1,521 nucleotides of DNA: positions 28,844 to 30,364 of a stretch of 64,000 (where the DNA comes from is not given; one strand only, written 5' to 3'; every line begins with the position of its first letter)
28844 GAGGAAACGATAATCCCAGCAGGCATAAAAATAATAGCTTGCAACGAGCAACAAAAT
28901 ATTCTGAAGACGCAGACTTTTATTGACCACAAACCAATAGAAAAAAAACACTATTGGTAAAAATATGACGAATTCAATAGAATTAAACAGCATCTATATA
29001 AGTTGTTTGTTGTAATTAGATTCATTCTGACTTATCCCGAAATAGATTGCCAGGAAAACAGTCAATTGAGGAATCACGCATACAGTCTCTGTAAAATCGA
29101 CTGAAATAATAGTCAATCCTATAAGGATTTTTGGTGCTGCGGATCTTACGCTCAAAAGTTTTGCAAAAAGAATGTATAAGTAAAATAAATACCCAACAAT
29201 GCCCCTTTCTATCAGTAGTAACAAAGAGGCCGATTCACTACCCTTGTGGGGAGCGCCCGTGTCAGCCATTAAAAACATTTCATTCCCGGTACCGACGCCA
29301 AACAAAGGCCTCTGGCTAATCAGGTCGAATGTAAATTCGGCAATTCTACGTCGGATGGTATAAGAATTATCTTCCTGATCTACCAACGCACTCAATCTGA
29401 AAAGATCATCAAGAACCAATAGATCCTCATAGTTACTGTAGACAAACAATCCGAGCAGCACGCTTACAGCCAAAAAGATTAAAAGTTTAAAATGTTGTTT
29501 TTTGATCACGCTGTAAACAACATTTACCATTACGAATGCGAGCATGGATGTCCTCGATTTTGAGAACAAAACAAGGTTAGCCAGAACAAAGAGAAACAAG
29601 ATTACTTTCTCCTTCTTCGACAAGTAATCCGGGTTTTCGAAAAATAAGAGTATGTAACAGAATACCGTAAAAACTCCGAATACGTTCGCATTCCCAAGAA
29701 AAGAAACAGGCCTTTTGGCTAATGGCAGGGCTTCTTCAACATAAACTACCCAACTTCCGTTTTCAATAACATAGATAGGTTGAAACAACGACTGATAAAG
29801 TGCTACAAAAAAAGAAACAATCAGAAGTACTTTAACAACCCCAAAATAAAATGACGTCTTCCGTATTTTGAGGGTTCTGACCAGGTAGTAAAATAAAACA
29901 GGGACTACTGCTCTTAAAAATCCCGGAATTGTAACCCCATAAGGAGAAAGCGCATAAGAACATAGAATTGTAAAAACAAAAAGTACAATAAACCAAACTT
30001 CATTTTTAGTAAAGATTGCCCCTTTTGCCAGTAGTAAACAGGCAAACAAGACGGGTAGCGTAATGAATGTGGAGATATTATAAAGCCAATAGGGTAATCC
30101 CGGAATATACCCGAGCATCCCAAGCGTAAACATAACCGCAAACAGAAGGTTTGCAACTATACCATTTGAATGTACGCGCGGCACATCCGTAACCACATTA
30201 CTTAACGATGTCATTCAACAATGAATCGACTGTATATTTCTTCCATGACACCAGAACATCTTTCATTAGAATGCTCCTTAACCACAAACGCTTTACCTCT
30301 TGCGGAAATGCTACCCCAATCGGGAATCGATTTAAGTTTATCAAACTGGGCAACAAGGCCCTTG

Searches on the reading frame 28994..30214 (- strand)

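Call 10: search_protein_families(library=pfam, proteins=[window:28994-30214:-], max_evalue=0.0001)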
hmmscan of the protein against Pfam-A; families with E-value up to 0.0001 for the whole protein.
window:28994-30214:- (406 aa): 1 family
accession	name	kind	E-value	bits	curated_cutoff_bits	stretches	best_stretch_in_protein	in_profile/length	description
PF04932.20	Wzy_C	-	9.5e-15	55.1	31.7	1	207-346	2-149/149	O-Antigen ligase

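Call 35: search_protein_families(library=ncbifam, proteins=[window:28994-30214:-], max_evalue=0.001)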
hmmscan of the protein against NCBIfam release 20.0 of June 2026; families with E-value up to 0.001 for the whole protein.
window:28994-30214:- (406 aa): 1 family
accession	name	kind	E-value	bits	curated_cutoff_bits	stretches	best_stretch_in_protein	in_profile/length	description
TIGR00947.1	2A73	equivalog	2.7e-10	39.9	366.4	1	19-353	20-362/425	IctB family putative bicarbonate transporter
